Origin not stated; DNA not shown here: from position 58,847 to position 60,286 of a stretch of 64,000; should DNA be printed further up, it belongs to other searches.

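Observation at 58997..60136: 379-aa orphan protein with a possible PD-(D/E)xK core and a Cys/His-rich tail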

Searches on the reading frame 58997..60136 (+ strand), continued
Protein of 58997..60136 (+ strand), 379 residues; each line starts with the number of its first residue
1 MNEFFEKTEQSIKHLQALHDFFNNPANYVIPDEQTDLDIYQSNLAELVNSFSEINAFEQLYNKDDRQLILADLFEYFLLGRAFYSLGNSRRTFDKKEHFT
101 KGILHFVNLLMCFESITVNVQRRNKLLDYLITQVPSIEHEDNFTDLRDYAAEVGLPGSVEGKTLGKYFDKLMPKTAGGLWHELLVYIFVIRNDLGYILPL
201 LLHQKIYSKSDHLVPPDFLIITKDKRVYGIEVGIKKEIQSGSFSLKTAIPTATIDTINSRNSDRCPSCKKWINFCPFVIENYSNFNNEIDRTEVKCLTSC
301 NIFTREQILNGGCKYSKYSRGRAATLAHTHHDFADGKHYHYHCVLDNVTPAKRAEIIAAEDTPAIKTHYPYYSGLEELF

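Call 32: search_protein_families(library=pfam, proteins=[L021:7142-8197:+, L025:4808-5998:+, L025:6001-7317:+, L001:9201-9386:+, L001:5230-5730:-, L001:3506-5221:-], max_evalue=0.1)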
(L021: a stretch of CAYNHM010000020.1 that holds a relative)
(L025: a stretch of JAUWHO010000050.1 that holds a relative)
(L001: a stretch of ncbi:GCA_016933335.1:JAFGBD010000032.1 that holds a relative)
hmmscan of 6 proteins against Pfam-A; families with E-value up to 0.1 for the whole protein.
L021:7142-8197:+ (351 aa): 3 families
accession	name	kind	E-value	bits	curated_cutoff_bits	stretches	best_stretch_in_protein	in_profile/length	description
PF09520.16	RE_TdeIII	-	3.9e-61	207.2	27.2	1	5-269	2-241/242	Type II restriction endonuclease, TdeIII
PF14225.11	MOR2-PAG1_C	-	0.036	14.2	25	1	224-317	108-197/252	Cell morphogenesis C-terminal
PF05114.20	MbnB_TglH_ChrH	-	0.042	13.6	25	1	67-154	71-157/263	RiPP precursor modification enzyme MbnB/TglH/ChrH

L025:4808-5998:+ (396 aa): 6 families
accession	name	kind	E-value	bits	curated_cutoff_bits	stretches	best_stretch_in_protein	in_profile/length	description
PF01555.25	N6_N4_Mtase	-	3.4e-17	63.6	26.7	2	46-104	161-219/221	DNA methylase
PF01170.24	UPF0020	-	6.9e-08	32.9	22.3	1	62-108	24-65/197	RMKL-like, methyltransferase domain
PF09445.16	Methyltransf_15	-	0.0034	17.4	22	0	266-295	65-94/165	RNA cap guanine-N2 methyltransferase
PF02086.21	MethyltransfD12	-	0.0051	17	22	0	52-126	9-79/253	D12 class N6 adenine-specific DNA methyltransferase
PF03602.21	Cons_hypoth95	-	0.013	15.6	24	0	67-86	42-61/182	Conserved hypothetical protein 95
PF07669.17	Eco57I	-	0.015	15.9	25.3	1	251-349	69-136/171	Eco57I restriction-modification methylase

L025:6001-7317:+ (438 aa): 0 families

L001:9201-9386:+ (61 aa): 0 families

L001:5230-5730:- (166 aa): 2 families
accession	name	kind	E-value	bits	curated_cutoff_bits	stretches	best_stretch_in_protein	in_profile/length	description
PF11461.13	RILP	-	0.00066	20.6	24.8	1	106-133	13-40/69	Rab interacting lysosomal protein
PF01381.28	HTH_3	-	0.026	15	23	1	43-81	11-49/55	Helix-turn-helix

L001:3506-5221:- (571 aa): 2 families
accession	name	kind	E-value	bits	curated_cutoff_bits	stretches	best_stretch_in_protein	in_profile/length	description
PF13589.12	HATPase_c_3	-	7.1e-12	45.9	25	1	26-138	4-109/137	Histidine kinase-, DNA gyrase B-, and HSP90-like ATPase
PF02518.31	HATPase_c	-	5.8e-05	23.9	26.4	1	23-68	4-51/111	Histidine kinase-, DNA gyrase B-, and HSP90-like ATPase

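Call 36: fold_search(model_id=the predicted structure, library=pdb)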
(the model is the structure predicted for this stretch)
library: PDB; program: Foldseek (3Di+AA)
matches with E <= 10: 44; with E <= 0.001: 0
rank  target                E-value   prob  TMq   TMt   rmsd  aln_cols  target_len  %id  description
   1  6okh_B                2.5e-01  0.63  0.14  0.26   6.1        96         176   18  Structure of an uncharacterized protein from Leptospira borgpetersenii serovar Hardjo-bovis (strain JB197) (released 2019-05-08)
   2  6s48_B                5.5e-01  0.05  0.11  0.16  20.7       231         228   14  AvaII RESTRICTION ENDONUCLEASE IN COMPLEX WITH PARTIALLY CLEAVED dsDNA (released 2020-05-20)
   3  6wxw_A                5.8e-01  0.21  0.19  0.19  11.8       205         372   10  crystal structure of apo Card1 (released 2020-12-30)
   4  6s48_A                6.1e-01  0.06  0.10  0.14  21.2       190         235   12  AvaII RESTRICTION ENDONUCLEASE IN COMPLEX WITH PARTIALLY CLEAVED dsDNA (released 2020-05-20)
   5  6xl1_A                8.5e-01  0.28  0.20  0.20   8.7       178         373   11  crystal structure of cA4-activated Card1(D294N) (released 2020-12-30)
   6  6ut7_G                9.0e-01  0.14  0.15  0.14   9.9       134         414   14  Fitted model for the tetradecameric assembly of Thermococcus gammatolerans McrB AAA+ hexamers with bound McrC (released 2020-10-21)
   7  5liz                  1.2e+00  0.06  0.13  0.09  18.3       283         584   12  The structure of Nt.BspD6I nicking endonuclease with all cysteines mutated by serine residues at 0.19 nm resolution . (released 2017-08-02)
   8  4qbn_A                1.7e+00  0.30  0.13  0.42   4.3        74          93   16  VRR_NUC domain (released 2014-09-10)
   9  1wdj_A                1.8e+00  0.28  0.14  0.25   4.9        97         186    9  Crystal structure of TT1808 from Thermus thermophilus HB8 (released 2004-11-17)
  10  5lhc_B                2.0e+00  0.04  0.12  0.09  17.8       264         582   11  The structure of D456A mutant of Nt.BspD6I nicking endonuclease at 0.24 nm resolution . (released 2017-08-16)
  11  2vld_B                2.3e+00  0.15  0.13  0.21   4.6        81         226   10  crystal structure of a repair endonuclease from Pyrococcus abyssi (released 2009-05-19)
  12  9iab_B                2.4e+00  0.06  0.14  0.19  16.4       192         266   10  Structure of the Argonaute-associated Cas4 family protein 1 (ACE1) from Chroococcidiopsis thermalis (CtACE1) (released 2025-04-23)
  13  5lhc_A                2.4e+00  0.03  0.12  0.09  18.4       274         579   13  The structure of D456A mutant of Nt.BspD6I nicking endonuclease at 0.24 nm resolution . (released 2017-08-16)
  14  2vld_A                2.7e+00  0.13  0.14  0.21   4.8        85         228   10  crystal structure of a repair endonuclease from Pyrococcus abyssi (released 2009-05-19)
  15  9nst_F                3.0e+00  0.04  0.13  0.16  15.8       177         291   15  Bacterial Pictet-Spenglerase KslB in complex with product of L-Trp and a-ketoglutaric acid (released 2025-04-23)
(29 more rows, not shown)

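Call 40: list_cluster_members(proteins=[P0200, P0201, P0207, P0218, P0221, P0222, P0235, P0242, P0191, P0161])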
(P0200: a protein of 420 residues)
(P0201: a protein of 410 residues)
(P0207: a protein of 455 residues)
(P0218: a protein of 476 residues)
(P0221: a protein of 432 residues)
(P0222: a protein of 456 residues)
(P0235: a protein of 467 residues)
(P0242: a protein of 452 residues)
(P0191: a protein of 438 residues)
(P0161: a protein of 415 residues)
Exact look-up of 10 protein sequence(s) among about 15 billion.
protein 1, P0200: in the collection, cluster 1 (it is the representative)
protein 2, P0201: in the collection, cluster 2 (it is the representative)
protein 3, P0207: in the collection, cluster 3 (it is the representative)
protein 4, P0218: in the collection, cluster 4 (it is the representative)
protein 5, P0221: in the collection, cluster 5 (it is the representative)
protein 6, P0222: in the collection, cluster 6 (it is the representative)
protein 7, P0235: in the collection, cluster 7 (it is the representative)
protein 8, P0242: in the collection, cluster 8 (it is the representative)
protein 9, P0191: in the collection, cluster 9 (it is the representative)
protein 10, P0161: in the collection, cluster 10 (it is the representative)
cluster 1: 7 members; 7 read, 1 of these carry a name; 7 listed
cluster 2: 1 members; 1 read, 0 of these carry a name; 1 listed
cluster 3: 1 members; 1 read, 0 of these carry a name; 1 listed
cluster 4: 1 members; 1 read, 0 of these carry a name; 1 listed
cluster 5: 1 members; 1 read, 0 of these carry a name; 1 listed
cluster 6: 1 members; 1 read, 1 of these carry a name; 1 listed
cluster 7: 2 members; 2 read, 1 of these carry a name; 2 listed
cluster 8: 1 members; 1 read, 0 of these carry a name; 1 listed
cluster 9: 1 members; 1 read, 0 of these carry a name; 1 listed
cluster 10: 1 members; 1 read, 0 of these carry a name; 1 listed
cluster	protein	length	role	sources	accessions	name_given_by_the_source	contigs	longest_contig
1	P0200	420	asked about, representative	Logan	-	-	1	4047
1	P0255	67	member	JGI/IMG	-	hypothetical protein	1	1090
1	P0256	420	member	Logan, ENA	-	-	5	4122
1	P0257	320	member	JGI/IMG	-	-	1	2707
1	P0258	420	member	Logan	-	-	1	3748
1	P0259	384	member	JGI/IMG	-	-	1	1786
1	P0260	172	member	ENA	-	-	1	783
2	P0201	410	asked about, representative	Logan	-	-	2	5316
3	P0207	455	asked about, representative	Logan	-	-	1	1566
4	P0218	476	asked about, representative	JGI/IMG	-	-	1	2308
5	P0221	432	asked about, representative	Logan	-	-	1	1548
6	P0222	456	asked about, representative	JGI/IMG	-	hypothetical protein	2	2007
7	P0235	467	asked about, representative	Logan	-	-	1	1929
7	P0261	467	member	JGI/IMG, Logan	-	hypothetical protein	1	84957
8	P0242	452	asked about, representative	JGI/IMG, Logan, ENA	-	-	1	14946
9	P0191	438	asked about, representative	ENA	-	-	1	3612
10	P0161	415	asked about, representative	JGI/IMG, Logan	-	-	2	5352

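Call 41: find_encoding_contigs(protein=P0261, flank=6000, max_places=1)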
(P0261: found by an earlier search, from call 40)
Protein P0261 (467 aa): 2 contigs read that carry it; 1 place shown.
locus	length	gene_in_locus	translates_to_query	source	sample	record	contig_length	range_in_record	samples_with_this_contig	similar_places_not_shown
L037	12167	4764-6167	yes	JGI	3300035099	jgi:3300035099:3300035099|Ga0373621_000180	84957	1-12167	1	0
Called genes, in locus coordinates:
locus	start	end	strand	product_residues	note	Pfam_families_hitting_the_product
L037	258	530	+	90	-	-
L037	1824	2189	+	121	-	-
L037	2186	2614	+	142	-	PF13560:HTH_31 (weak), PF01381:HTH_3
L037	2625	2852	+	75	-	-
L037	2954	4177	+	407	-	PF01555:N6_N4_Mtase, PF01170:UPF0020 (faint)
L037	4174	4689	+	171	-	-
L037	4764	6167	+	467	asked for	-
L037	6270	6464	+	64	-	-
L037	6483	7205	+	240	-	-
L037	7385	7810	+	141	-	-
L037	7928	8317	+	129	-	-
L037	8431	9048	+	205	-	PF07638:Sigma70_ECF, PF04542:Sigma70_r2, PF04545:Sigma70_r4 (weak), PF08281:Sigma70_r4_2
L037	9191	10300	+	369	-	PF04015:DUF362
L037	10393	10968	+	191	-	PF00583:Acetyltransf_1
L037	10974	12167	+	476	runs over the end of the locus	PF19289:PmbA_TldD_3rd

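Call 42: find_encoding_contigs(protein=P0242, flank=6000, max_places=1)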
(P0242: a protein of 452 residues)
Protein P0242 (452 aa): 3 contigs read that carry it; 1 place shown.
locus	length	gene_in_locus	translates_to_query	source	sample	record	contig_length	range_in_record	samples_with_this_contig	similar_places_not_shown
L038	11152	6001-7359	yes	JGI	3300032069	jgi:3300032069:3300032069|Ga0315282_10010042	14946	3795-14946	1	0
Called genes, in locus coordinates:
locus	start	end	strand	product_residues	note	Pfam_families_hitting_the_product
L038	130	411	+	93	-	-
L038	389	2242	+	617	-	-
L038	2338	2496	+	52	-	-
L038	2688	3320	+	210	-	-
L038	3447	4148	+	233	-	-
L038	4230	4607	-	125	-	-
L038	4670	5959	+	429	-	PF01555:N6_N4_Mtase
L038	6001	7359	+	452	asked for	-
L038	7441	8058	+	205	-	PF27324:MjaV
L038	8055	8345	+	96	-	-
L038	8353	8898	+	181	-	-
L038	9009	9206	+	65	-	-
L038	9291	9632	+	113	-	-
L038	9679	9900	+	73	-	-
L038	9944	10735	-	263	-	-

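Call 43: find_encoding_contigs(protein=P0201, flank=5000, max_places=1)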
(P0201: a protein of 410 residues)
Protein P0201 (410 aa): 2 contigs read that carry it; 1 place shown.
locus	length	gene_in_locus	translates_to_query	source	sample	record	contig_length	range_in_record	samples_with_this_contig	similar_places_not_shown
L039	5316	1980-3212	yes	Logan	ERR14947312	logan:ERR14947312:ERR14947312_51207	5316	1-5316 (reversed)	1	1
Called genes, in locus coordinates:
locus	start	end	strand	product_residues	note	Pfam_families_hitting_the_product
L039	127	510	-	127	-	-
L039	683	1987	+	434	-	PF01555:N6_N4_Mtase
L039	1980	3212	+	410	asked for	-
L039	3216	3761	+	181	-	-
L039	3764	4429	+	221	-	PF27324:MjaV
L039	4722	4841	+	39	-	-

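Call 44: find_encoding_contigs(protein=P0161, flank=5000, max_places=1)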
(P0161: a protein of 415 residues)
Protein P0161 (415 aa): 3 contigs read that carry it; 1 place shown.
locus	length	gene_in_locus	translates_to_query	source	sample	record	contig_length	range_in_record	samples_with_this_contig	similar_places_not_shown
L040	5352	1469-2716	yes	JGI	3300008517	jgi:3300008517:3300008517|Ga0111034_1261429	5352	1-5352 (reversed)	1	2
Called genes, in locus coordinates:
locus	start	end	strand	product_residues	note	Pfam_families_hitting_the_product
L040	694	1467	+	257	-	PF09520:HinfI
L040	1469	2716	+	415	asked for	-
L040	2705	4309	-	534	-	PF01555:N6_N4_Mtase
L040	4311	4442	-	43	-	PF19891:DUF6364 (weak)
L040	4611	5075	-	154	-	-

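Call 45: find_encoding_contigs(protein=P0128, flank=5000, max_places=1)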
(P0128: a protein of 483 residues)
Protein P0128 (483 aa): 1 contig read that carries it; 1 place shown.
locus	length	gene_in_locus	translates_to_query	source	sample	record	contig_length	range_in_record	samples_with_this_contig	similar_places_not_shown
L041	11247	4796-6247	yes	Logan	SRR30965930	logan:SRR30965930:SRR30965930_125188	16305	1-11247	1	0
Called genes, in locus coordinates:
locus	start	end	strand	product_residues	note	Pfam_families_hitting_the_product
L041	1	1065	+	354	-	?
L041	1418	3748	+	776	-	PF06634:DUF1156 (weak)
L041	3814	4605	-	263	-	PF09520:HinfI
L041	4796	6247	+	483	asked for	-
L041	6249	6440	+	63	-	-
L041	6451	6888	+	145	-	-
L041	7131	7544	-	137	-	-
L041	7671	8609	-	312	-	PF01556:DnaJ_C (weak)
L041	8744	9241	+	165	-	-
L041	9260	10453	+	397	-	PF12705:PDDEXK_1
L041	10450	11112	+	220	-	-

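Call 47: find_homologous_proteins(query=A2, max_evalue=0.001)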
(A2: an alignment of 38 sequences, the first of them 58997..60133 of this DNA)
Query A2 (38 sequences) (379 aa, profile of the alignment): 406 proteins with E <= 0.001 among 6362 candidates; the best 120 are listed.
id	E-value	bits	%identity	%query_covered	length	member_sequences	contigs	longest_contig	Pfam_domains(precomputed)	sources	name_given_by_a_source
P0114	2.7e-121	424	53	100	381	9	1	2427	-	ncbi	-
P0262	4.7e-121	423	54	100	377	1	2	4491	-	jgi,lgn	-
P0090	5.3e-121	423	54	100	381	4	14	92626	-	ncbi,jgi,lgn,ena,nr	ncbi:MAG TPA: hypothetical protein P5124_02365 [Syntrophorhabdaceae bacterium]|nr:hypothetical prote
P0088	8.7e-121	422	54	100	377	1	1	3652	-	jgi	-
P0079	1.1e-120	422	54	100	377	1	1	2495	-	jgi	-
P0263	2.8e-120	420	52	100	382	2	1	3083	-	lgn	-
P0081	3.5e-120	420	54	100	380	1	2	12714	-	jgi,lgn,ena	-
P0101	4.3e-120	420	53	100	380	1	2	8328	-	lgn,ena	-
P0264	4.6e-120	420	53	100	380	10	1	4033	-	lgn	-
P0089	7.0e-120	419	55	100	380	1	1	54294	-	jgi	jgi:hypothetical protein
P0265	1.2e-119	418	52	100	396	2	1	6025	-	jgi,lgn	jgi:hypothetical protein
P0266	2.7e-119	417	52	100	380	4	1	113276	-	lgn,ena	-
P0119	3.0e-119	417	53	100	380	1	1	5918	-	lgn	-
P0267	5.5e-119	416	51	100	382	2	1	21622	-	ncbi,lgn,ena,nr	ncbi:MAG TPA: hypothetical protein ENH85_13970 [Candidatus Scalindua sp.]|nr:hypothetical protein [C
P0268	6.6e-119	416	52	100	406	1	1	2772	-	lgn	-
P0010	1.7e-118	414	75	100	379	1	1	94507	-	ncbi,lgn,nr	ncbi:MAG: hypothetical protein JW723_07065 [Bacteroidales bacterium]|nr:hypothetical protein [Bacter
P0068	2.9e-118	414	57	100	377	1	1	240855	-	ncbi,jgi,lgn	ncbi:MAG: hypothetical protein ABSF91_03860 [Bacteroidota bacterium]|jgi:hypothetical protein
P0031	1.3e-114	402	62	100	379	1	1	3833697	-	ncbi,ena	-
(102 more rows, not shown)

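Call 51: find_related_loci(query=A1, collection=viral_contigs, flank=6000)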
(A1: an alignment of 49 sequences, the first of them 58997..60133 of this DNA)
Query A1 (379 aa) in viral_contigs; peptide patterns used: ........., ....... (x = any residue, [..] = any of these).
59 stretches matched a pattern, but none encodes a relative of the query by tblastn (E <= 1e-3).

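Call 52: find_related_loci(query=A3, collection=metagenome_contigs, flank=5000)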
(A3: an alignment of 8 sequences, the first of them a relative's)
Query A3 (455 aa) in metagenome_contigs; peptide patterns used: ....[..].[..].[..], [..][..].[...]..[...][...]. (x = any residue, [..] = any of these).
388 stretches matched a pattern; 13 encode a relative of the query (tblastn E <= 1e-3); 13 distinct loci.
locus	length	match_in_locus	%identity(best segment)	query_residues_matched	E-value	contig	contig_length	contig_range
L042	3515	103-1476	58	1-454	0e+0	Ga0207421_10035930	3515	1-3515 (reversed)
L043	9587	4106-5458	55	1-455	1e-167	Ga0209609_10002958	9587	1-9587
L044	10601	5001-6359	44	4-454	1e-119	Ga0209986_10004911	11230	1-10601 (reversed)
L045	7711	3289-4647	42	4-454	5e-110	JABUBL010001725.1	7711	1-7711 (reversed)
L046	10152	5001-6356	41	1-454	8e-110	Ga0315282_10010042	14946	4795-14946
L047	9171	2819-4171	55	1-455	1e-167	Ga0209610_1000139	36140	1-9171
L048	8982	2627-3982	41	1-454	1e-106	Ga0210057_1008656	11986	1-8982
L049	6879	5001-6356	41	1-454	1e-106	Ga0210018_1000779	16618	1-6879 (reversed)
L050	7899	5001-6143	34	47-454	2e-61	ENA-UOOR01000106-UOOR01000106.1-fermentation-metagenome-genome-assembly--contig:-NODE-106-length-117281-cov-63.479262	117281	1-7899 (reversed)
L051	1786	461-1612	33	45-453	3e-60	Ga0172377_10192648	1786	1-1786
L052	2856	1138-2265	32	51-453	2e-52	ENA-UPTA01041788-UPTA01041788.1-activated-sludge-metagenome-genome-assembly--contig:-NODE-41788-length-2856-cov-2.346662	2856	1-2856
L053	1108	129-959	28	164-450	2e-17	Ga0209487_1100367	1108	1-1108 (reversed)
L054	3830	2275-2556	36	223-335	2e-12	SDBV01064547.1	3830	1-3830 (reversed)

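Call 55: search_dna_similar(query=window:58997-60133:+, collection=plasmids, mode=protein, max_evalue=0.01, max_rows=15)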
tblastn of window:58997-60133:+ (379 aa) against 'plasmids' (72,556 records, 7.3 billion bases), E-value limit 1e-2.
No match.

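Call 67: search_solved_structures(query=A2, max_evalue=10)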
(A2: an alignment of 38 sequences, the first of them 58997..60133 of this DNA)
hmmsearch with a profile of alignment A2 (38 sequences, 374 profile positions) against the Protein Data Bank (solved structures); distinct sequences matched with E-value up to 10: 4.
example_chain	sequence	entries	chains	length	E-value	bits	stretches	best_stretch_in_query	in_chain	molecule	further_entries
2i13_A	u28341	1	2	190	0.015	17.9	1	242-305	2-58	Aart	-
1mey_C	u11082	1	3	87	0.032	16.8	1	255-281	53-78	CONSENSUS ZINC FINGER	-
1eh1_A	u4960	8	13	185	0.41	13.2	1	106-176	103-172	RIBOSOME RECYCLING FACTOR | Ribosome-recycling factor | 50S ribosomal protein RRF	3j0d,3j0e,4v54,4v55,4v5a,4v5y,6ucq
1f2g_A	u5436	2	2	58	2.7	10.5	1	263-312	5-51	FERREDOXIN II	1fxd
